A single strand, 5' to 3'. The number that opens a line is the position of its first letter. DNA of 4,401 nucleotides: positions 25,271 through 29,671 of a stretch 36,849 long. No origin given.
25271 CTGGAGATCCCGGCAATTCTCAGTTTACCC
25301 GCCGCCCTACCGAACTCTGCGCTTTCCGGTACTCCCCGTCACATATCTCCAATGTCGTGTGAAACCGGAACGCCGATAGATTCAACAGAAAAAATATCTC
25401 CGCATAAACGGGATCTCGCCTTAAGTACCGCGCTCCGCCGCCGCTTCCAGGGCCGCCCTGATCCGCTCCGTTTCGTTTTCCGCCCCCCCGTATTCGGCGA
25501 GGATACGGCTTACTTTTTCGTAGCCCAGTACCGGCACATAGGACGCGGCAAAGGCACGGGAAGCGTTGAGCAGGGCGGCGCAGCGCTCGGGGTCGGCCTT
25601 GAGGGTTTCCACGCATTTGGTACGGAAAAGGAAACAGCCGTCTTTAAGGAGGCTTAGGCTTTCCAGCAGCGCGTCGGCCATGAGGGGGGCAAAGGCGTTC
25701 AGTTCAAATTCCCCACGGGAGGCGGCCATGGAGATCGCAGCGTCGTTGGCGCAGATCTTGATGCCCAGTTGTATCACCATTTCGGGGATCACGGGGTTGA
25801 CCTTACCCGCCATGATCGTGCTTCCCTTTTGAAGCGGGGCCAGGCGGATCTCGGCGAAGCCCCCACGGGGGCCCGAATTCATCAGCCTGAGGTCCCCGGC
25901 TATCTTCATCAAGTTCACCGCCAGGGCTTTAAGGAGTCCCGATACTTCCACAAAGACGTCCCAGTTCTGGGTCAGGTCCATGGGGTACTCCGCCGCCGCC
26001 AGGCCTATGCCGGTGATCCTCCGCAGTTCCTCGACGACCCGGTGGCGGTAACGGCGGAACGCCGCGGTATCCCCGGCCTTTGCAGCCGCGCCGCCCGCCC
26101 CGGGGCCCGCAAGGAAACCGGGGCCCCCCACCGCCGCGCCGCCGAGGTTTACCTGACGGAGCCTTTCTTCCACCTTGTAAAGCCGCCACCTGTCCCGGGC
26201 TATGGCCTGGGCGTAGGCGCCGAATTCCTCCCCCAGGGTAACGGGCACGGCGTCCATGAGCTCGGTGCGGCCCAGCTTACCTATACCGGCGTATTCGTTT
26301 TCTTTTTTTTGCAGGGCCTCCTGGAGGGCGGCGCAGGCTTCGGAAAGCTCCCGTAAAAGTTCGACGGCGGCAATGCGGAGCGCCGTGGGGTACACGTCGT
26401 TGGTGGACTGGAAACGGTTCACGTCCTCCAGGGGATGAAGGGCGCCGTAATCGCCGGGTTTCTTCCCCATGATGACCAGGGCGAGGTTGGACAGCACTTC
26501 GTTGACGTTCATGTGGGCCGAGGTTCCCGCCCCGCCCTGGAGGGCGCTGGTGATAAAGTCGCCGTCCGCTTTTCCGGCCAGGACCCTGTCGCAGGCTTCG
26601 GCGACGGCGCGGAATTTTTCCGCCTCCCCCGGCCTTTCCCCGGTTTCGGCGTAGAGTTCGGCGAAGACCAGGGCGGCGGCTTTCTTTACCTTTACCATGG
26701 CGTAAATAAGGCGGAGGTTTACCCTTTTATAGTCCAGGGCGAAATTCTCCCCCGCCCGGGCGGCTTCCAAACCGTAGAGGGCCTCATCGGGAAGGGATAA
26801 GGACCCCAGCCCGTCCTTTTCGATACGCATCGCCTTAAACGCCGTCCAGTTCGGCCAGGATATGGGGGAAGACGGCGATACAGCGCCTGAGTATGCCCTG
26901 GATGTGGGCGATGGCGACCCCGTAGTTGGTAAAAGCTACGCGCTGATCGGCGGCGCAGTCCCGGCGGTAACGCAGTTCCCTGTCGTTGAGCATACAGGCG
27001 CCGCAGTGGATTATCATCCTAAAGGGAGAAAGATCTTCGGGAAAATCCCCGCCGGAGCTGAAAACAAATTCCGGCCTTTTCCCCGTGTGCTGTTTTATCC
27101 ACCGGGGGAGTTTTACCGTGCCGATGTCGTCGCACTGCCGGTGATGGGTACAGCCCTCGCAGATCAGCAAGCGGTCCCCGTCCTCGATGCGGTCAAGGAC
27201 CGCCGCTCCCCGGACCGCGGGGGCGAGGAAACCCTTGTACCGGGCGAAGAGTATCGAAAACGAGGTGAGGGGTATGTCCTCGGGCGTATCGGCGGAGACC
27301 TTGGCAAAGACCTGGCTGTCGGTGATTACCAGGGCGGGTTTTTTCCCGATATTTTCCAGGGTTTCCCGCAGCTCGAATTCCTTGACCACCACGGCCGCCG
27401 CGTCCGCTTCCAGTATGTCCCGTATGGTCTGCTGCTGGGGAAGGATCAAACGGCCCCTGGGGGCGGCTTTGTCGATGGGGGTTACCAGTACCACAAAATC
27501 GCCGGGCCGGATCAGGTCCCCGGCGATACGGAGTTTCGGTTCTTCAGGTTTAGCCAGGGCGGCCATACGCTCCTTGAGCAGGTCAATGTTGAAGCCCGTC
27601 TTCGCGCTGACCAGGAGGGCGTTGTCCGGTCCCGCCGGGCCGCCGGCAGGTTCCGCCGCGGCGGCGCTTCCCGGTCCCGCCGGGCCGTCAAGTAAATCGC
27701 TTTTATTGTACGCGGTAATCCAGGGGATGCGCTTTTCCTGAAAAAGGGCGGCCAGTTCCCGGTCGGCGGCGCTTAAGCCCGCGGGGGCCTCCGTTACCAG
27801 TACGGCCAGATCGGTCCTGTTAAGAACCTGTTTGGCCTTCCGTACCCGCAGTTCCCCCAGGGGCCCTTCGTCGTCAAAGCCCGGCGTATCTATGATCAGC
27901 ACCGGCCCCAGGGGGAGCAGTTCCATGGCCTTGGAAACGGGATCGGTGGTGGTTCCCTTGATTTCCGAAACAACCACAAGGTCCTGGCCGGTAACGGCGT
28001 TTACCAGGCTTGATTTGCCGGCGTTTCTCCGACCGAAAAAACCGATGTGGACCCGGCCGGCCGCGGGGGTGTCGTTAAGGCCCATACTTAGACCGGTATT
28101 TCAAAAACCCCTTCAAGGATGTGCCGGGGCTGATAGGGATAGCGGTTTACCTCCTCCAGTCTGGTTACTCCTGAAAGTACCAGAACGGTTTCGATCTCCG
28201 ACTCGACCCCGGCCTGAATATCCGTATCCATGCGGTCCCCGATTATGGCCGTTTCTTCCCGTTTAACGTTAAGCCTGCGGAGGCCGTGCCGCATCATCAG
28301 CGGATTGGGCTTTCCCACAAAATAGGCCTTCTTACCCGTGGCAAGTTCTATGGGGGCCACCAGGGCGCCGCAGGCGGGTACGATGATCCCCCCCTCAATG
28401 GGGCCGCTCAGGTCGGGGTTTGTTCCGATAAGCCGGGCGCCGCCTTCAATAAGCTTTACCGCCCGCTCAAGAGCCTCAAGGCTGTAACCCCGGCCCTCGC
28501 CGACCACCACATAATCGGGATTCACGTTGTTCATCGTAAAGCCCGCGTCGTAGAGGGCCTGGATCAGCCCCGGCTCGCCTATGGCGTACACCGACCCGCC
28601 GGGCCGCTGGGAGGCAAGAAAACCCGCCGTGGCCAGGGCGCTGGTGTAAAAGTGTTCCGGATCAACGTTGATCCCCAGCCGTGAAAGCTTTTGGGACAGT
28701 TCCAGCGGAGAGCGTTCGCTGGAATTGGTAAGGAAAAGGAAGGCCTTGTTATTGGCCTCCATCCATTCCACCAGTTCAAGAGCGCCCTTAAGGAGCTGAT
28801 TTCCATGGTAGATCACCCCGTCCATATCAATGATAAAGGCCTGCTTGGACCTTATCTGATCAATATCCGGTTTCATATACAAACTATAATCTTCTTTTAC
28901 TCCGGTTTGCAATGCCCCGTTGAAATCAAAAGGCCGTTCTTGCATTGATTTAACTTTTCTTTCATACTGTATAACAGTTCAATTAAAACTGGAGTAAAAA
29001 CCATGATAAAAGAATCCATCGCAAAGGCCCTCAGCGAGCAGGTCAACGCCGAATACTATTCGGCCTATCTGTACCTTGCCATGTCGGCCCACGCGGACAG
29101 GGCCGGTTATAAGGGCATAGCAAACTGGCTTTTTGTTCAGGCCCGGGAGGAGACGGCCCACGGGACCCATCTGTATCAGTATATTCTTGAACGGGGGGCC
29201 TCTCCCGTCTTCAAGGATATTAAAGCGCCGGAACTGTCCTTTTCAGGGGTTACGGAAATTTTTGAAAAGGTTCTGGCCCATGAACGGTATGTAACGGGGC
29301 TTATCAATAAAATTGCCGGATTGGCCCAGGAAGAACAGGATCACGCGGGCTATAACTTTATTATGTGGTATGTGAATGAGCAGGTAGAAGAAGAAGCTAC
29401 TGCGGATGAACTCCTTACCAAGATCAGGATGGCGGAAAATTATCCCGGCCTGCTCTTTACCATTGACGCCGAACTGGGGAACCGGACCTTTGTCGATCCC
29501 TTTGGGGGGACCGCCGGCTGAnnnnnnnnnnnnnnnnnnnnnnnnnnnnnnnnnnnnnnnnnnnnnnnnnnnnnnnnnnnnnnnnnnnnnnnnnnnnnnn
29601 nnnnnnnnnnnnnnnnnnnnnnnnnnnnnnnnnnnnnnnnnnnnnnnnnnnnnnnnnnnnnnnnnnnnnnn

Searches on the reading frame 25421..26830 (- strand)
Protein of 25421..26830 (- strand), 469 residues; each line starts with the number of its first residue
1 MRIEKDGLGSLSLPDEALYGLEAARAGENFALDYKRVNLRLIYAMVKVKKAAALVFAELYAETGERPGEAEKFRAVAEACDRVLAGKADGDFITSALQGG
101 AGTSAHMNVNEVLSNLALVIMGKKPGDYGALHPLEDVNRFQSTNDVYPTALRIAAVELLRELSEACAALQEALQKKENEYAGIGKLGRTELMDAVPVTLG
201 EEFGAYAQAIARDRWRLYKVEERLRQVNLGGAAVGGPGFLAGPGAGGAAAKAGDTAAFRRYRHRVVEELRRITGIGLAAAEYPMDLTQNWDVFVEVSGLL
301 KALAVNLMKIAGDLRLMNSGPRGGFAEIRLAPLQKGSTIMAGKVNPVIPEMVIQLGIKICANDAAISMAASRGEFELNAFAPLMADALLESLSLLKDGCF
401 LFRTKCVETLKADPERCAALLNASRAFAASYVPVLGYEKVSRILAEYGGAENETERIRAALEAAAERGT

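Call 65: search_protein_families(library=pfam, proteins=[window:25421-26830:-], max_evalue=0.00001)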
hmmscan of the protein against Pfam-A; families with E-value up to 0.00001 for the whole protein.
window:25421-26830:- (469 aa): 1 family
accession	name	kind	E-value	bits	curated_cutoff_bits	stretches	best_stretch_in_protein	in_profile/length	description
PF00206.25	Lyase_1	-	1e-63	216.1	27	2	12-238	4-207/312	Lyase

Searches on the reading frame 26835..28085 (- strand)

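Call 65: search_protein_families(library=pfam, proteins=[window:26835-28085:-], max_evalue=0.00001)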
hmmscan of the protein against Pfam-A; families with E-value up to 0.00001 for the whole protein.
window:26835-28085:- (416 aa): 6 families
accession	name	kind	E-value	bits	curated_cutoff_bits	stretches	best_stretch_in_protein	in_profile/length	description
PF18133.7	HydF_tetramer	-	3.3e-42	143.5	22.6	1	290-404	3-117/118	Hydrogen maturase F tetramerization domain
PF18128.7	HydF_dimer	-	2.5e-41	140.2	23.4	1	187-285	1-99/99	Hydrogen maturase F dimerization domain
PF01926.29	MMR_HSR1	-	3.5e-20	72.6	21.9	1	14-128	2-113/113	50S ribosome-binding GTPase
PF00350.29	Dynamin_N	-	4.2e-08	33.8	27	0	14-46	1-32/168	Dynamin family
PF00009.33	GTP_EFTU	-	5.5e-06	26.5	26.5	0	63-134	72-136/188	Elongation factor Tu GTP binding domain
PF03193.22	RsgA_GTPase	-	7.2e-06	26.4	30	0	16-71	111-169/174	RsgA GTPase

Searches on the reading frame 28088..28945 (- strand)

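Call 65: search_protein_families(library=pfam, proteins=[window:28088-28945:-], max_evalue=0.00001)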
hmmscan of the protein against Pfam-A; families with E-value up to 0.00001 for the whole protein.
window:28088-28945:- (285 aa): 4 families
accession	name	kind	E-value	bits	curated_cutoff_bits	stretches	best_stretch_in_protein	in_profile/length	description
PF13344.12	Hydrolase_6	-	3.2e-27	94.9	27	1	37-137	1-101/101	Haloacid dehalogenase-like hydrolase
PF13242.12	Hydrolase_like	-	2.1e-21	76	22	1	210-280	2-72/75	HAD-hyrolase-like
PF00702.32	Hydrolase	-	4.8e-12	47.1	26.4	1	35-246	2-187/191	haloacid dehalogenase-like hydrolase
PF13419.12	HAD_2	-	5.9e-07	30.2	23.8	1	202-256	125-178/178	Haloacid dehalogenase-like hydrolase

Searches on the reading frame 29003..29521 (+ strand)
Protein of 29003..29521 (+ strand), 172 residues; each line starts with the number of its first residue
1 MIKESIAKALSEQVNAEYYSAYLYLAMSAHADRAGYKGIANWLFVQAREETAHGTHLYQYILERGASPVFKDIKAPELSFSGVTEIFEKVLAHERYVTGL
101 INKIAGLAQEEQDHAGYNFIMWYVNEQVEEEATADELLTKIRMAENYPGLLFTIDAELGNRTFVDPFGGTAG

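Call 65: search_protein_families(library=pfam, proteins=[window:29003-29521:+], max_evalue=0.00001)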
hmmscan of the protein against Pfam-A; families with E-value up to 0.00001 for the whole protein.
window:29003-29521:+ (172 aa): 1 family
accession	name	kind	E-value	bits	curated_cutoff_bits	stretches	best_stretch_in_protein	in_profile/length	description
PF00210.30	Ferritin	-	2.3e-38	131.8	24.5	1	8-143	2-141/142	Ferritin-like domain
